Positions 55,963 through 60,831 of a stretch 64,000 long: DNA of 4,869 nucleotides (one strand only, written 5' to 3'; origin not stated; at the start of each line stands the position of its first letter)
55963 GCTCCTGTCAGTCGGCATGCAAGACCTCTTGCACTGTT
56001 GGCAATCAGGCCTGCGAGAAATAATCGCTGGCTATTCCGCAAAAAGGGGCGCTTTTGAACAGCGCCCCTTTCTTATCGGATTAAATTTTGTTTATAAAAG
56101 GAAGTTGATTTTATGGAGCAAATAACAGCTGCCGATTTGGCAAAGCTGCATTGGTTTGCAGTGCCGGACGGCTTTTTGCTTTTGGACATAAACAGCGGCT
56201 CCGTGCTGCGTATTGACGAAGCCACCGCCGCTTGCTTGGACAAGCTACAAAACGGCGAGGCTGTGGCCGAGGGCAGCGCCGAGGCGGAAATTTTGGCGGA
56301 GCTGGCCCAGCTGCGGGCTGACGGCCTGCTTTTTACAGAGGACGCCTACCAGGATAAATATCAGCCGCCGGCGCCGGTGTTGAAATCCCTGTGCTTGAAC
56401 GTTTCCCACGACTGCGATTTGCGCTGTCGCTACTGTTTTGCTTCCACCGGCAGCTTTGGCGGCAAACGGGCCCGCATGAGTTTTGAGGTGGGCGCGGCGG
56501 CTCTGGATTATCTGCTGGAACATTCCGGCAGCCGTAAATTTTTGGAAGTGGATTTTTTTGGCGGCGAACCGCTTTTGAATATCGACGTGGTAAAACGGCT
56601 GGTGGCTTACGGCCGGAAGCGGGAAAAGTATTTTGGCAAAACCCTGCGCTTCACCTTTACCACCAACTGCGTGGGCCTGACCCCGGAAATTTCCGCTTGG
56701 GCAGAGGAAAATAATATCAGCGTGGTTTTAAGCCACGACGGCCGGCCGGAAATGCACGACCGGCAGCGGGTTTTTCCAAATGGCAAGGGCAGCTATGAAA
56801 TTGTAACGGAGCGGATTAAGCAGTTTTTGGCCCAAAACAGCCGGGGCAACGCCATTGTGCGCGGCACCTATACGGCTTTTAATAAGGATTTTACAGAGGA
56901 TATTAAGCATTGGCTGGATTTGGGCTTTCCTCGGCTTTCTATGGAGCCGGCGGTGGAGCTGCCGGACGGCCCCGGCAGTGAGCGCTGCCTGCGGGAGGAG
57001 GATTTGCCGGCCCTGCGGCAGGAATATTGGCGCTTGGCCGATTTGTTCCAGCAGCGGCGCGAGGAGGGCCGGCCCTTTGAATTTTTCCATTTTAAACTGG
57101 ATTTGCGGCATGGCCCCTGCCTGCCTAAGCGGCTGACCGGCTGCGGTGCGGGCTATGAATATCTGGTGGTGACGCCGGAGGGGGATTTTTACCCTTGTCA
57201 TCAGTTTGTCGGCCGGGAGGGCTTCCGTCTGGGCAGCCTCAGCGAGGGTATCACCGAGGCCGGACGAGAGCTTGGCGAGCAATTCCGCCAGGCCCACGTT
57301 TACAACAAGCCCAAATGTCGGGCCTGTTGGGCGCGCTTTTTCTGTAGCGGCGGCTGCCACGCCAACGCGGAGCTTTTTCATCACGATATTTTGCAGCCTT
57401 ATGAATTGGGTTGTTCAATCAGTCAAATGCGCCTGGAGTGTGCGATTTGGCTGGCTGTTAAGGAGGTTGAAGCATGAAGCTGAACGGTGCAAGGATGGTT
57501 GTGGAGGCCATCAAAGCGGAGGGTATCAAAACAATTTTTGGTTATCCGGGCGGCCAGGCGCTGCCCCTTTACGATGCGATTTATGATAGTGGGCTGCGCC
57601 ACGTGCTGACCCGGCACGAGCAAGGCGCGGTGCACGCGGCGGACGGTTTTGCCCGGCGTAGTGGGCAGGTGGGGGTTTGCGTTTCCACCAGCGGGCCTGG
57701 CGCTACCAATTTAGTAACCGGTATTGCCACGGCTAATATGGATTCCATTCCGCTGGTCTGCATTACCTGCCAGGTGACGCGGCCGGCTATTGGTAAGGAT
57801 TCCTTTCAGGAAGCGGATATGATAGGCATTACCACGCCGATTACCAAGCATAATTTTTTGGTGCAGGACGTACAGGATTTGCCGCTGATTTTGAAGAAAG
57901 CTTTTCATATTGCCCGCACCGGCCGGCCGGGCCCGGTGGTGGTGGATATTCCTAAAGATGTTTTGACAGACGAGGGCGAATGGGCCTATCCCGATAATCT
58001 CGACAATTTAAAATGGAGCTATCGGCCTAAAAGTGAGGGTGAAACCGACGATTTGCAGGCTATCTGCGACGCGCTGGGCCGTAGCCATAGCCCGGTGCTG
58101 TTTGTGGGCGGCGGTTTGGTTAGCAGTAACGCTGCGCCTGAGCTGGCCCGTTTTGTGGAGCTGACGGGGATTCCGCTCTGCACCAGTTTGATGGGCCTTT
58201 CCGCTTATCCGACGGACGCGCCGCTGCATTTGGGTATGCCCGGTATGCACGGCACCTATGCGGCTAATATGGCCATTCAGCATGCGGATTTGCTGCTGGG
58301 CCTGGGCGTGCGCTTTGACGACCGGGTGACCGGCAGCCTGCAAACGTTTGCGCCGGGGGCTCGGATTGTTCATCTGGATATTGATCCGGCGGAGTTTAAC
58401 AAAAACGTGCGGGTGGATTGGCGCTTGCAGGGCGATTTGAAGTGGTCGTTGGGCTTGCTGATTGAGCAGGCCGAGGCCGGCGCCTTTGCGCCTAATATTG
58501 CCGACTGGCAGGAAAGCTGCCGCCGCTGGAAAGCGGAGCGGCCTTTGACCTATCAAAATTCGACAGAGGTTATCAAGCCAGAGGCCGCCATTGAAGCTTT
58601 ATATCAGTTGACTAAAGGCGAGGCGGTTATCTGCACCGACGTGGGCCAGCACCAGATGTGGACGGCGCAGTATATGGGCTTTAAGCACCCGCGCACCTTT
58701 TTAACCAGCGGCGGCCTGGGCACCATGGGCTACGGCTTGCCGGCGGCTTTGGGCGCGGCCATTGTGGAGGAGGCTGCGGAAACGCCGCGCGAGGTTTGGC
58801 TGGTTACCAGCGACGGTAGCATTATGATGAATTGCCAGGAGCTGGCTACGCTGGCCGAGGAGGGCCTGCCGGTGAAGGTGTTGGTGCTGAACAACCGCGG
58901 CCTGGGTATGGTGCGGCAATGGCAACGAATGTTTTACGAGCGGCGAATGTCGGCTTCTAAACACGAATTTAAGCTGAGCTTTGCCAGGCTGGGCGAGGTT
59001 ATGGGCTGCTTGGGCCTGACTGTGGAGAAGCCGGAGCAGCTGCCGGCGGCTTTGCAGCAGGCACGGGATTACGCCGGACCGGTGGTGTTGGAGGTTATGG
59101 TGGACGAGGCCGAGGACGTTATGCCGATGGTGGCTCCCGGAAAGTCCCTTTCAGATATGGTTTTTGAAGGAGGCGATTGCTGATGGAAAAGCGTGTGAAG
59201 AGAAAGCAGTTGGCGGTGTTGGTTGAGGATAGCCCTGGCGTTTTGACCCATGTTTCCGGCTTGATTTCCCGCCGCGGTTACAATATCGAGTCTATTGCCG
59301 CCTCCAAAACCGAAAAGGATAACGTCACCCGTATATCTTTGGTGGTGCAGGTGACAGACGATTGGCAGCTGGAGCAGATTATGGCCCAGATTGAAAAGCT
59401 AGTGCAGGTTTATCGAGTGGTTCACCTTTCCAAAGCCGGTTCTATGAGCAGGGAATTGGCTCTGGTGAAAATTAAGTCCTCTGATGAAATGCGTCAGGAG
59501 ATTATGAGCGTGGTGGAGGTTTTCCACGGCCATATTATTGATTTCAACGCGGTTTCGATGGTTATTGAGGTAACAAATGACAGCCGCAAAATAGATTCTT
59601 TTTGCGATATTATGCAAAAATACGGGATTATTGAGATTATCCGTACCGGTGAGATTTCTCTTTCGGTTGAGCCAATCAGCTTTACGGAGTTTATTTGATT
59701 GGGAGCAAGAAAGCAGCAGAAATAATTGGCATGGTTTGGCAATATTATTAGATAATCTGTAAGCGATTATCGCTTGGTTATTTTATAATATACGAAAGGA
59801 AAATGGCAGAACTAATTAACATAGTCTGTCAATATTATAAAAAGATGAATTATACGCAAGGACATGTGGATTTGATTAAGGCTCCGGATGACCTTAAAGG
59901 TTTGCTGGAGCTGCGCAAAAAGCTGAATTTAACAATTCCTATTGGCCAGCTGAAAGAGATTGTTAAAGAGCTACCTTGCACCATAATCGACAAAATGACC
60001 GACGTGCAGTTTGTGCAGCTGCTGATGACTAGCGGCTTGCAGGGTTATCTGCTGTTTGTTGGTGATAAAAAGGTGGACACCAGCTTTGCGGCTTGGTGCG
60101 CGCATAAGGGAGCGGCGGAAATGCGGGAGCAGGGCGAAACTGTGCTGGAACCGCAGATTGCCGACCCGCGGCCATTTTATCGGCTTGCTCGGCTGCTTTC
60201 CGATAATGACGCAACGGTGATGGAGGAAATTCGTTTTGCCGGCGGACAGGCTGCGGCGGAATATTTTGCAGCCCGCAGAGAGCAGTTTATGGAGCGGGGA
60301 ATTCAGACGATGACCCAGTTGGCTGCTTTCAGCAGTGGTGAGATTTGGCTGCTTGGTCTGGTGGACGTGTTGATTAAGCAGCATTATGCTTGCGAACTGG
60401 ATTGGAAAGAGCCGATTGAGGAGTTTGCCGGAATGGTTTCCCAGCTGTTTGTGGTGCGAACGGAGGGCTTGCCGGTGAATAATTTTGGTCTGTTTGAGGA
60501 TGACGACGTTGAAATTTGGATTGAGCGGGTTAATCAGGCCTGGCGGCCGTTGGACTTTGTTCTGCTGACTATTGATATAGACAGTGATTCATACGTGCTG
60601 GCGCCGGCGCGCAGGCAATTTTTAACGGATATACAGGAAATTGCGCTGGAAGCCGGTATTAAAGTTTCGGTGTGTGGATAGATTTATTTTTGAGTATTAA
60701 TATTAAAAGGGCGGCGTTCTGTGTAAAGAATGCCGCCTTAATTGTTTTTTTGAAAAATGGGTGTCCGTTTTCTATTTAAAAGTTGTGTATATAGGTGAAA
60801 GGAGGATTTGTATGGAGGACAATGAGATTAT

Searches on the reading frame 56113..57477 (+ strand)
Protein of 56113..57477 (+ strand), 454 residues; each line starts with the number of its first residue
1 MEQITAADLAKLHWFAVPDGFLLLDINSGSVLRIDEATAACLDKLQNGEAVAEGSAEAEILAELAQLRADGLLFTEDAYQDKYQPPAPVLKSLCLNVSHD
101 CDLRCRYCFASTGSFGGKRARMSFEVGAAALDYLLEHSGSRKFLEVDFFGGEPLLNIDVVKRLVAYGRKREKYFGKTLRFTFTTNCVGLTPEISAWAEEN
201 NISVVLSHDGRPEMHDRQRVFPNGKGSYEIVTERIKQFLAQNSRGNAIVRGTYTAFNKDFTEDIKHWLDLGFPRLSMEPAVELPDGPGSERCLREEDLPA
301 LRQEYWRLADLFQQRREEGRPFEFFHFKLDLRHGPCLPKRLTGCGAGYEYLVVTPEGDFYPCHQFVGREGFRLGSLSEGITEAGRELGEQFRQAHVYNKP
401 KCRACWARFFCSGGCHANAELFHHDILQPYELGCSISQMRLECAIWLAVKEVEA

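Call 14: find_encoding_contigs(protein=window:56113-57477:+, flank=3000, max_places=10)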
Protein window:56113-57477:+ (454 aa): 15 contigs read that carry it; 10 places shown.
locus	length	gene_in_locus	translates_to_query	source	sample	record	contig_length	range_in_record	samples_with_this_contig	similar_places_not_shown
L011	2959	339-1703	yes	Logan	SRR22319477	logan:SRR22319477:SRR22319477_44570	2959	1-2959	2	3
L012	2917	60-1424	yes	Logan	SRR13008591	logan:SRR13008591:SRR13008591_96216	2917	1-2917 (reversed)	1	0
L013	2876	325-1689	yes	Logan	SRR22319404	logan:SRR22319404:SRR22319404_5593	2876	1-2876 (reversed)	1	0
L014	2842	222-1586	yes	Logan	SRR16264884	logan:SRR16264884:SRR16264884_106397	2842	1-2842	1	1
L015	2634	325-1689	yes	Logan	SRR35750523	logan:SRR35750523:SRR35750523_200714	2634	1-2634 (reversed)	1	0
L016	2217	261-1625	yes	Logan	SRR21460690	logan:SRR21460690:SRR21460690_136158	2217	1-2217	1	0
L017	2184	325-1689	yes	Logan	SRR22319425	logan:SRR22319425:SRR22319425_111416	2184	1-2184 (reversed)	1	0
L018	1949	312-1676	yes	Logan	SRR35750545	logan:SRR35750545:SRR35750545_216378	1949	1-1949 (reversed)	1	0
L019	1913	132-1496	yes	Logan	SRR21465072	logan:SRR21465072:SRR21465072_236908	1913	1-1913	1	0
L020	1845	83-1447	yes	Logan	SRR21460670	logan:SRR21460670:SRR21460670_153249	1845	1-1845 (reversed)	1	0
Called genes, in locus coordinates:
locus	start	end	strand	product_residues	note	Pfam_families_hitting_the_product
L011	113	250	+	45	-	PF13165:SCIFF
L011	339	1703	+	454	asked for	PF04055:Radical_SAM, PF13353:Fer4_12, PF13186:SPASM (weak)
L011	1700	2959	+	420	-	?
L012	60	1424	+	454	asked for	PF04055:Radical_SAM, PF13353:Fer4_12, PF13186:SPASM (weak)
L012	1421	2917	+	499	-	?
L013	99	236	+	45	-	PF13165:SCIFF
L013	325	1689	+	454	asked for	PF04055:Radical_SAM, PF13353:Fer4_12, PF13186:SPASM (weak)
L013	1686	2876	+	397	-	?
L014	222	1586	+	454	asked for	PF04055:Radical_SAM, PF13353:Fer4_12, PF13186:SPASM (weak)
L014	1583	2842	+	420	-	?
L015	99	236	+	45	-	PF13165:SCIFF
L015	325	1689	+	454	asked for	PF04055:Radical_SAM, PF13353:Fer4_12, PF13186:SPASM (weak)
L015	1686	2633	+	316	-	?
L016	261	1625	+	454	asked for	PF04055:Radical_SAM, PF13353:Fer4_12, PF13186:SPASM (weak)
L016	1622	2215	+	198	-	?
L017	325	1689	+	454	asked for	PF04055:Radical_SAM, PF13353:Fer4_12, PF13186:SPASM (weak)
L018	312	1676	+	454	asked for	PF04055:Radical_SAM, PF13353:Fer4_12, PF13186:SPASM (weak)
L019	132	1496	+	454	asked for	PF04055:Radical_SAM, PF13353:Fer4_12, PF13186:SPASM (weak)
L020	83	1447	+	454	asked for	PF04055:Radical_SAM, PF13353:Fer4_12, PF13186:SPASM (weak)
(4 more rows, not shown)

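Call 21: find_related_loci(query=window:56113-57474:+, collection=genome_contigs, flank=3000)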
Query window:56113-57474:+ (454 aa) in genome_contigs; peptide patterns used: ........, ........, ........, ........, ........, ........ (x = any residue, [..] = any of these).
62 stretches matched a pattern; 13 encode a relative of the query (tblastn E <= 1e-3); 13 distinct loci.
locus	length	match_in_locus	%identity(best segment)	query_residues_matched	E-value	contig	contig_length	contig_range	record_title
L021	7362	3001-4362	95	1-454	0e+0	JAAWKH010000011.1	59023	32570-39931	MAG: Peptococcaceae bacterium isolate ABMPRH_86_1 SL341413_scaffold_519, whole genome shotgun sequence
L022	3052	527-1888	88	1-454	0e+0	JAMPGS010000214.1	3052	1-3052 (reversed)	MAG: Clostridium sp. isolate NALB_7961_37 Scaffold_#214__SCF_214___3052_bp, whole genome shotgun sequence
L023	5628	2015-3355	83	1-453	0e+0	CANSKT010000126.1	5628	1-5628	MAG TPA_asm: uncultured Peptococcaceae bacterium isolate SRR15633974_bin.16_metawrap_v1.3_MAG genome assembly, contig: N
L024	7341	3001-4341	83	1-453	0e+0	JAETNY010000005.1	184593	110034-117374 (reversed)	MAG: Bacillota bacterium isolate S11_Bin2 scaffold_32, whole genome shotgun sequence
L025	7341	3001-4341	83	1-453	0e+0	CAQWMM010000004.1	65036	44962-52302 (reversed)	MAG TPA_asm: uncultured Firmicutes bacterium isolate MGBC125362 genome assembly, contig: MGBC125362.4, whole genome shot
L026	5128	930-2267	75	3-454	0e+0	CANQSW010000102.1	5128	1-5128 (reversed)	MAG: uncultured Peptococcaceae bacterium isolate Lapin-032__bin47 genome assembly, contig: Lapin-032__NODE_20284_length_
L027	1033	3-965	100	134-454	0e+0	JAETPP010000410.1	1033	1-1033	MAG: Bacillota bacterium isolate S21_Bin8 scaffold_37017, whole genome shotgun sequence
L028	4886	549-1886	51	9-449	1e-143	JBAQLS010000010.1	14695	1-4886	MAG: Carboxydocellales bacterium isolate MFD12068_ilm_asm_bin15 k127_25864, whole genome shotgun sequence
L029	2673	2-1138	51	71-452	4e-135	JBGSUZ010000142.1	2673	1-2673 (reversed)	MAG: Acidaminobacteraceae bacterium isolate JTS-AC445 k141_1673036, whole genome shotgun sequence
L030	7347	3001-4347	43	12-452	9e-126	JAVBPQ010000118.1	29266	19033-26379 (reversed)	MAG: Clostridiaceae bacterium isolate EPI_MAG_00143 c_000000491471, whole genome shotgun sequence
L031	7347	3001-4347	42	12-452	7e-122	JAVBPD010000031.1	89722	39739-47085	MAG: Clostridiaceae bacterium isolate EPI_MAG_00128 c_000001035121, whole genome shotgun sequence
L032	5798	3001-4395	42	12-452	1e-118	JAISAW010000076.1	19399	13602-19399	MAG: Eubacteriales Family XIII. Incertae Sedis bacterium isolate Gx481_bin172 k119_4228278, whole genome shotgun sequenc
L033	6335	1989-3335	41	12-452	3e-124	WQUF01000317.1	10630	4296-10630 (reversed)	MAG: Oscillospiraceae bacterium isolate Cu122P5bin16 JGI20166J26741_11732028, whole genome shotgun sequence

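Call 31: find_homologous_proteins(query=window:56113-57474:+, max_evalue=1e-100)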
Query window:56113-57474:+ (454 aa): 7654 proteins with E <= 1e-100 among 8000 candidates; the best 120 are listed.
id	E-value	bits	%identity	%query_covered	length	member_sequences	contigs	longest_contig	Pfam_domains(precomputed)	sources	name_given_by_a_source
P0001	0.0e+0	1019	95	100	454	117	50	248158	PF04055.28,PF13353.12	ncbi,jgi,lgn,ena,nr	ncbi:MAG: thioether cross-link-forming SCIFF peptide maturase [Peptococcaceae bacterium]|jgi:unchara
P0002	4.4e-264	894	83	100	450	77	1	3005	PF13186.12,PF04055.28,PF13353.12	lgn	-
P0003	2.7e-249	846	79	100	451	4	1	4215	PF13186.12,PF04055.28,PF13353.12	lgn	-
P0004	8.6e-246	834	77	100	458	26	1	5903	PF13186.12,PF04055.28,PF13353.12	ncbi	-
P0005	8.6e-245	831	76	100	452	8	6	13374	PF13186.12,PF04055.28,PF13353.12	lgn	-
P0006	1.4e-243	827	76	100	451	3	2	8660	PF13186.12,PF04055.28,PF13353.12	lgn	-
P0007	9.0e-242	821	76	99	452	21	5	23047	PF13186.12,PF04055.28,PF13353.12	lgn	-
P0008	3.4e-239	812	75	100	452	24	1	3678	PF13186.12,PF04055.28,PF13353.12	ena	-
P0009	1.3e-227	774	70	100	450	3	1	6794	PF13186.12,PF04055.28,PF13353.12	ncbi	-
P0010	1.1e-209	715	66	99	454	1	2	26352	PF13186.12,PF04055.28,PF13353.12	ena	-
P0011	3.2e-208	710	65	99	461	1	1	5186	PF04055.28,PF13353.12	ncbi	-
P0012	3.7e-186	637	60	100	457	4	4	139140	PF13186.12,PF04055.28,PF13353.12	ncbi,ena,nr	ncbi:MAG: thioether cross-link-forming SCIFF peptide maturase [Clostridia bacterium]|nr:thioether cr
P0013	8.7e-185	633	59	99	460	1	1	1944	PF13186.12,PF04055.28,PF13353.12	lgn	-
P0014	3.3e-170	585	57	97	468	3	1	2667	PF13186.12,PF04055.28,PF13353.12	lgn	-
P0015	3.7e-170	585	56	98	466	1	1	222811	PF13186.12,PF04055.28,PF13353.12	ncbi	-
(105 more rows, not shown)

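Call 32: list_cluster_members(proteins=[P0001])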
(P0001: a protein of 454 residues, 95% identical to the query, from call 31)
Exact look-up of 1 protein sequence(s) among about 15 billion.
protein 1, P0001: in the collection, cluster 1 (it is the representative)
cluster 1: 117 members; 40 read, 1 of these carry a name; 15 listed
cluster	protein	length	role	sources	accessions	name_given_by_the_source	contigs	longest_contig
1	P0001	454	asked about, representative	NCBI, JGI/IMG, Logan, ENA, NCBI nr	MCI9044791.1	MAG: thioether cross-link-forming SCIFF peptide maturase [Peptococcaceae bacterium] | uncharacterized protein | thioether cross-link-forming SCIFF peptide maturase [Peptococcaceae bacterium]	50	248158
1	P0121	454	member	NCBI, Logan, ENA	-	-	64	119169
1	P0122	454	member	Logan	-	-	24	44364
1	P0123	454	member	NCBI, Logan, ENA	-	-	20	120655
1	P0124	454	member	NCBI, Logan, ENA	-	-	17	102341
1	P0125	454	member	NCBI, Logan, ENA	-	-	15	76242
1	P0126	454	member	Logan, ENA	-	-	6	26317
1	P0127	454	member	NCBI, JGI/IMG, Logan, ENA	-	-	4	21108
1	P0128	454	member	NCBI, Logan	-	-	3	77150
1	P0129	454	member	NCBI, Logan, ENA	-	-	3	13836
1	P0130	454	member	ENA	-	-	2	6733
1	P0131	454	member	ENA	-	-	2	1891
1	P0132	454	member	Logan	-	-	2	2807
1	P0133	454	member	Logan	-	-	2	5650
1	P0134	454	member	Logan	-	-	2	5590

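Call 34: find_encoding_contigs(protein=P0131, flank=3000, max_places=10)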
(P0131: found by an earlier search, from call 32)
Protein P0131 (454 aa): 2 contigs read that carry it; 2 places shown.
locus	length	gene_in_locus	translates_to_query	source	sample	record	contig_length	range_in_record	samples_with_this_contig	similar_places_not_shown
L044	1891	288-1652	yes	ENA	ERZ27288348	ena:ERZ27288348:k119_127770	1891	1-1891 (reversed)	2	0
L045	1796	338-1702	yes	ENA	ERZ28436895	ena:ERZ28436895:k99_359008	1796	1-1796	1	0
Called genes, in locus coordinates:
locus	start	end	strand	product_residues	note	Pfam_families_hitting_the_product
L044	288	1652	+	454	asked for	PF04055:Radical_SAM, PF13353:Fer4_12, PF13186:SPASM (weak)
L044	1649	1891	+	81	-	?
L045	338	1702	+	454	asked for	PF04055:Radical_SAM, PF13353:Fer4_12, PF13186:SPASM (weak)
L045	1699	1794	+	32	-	?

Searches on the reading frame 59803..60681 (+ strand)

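Call 39: search_protein_families(library=pfam, max_evalue=0.01, proteins=[window:59803-60681:+])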
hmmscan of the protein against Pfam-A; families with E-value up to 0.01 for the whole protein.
window:59803-60681:+ (292 aa): 1 family
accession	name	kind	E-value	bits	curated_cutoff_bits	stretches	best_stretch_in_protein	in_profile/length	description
PF20335.4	DUF6630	-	3.7e-29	102.6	27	1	126-289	3-156/158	Domain of unknown function (DUF6630)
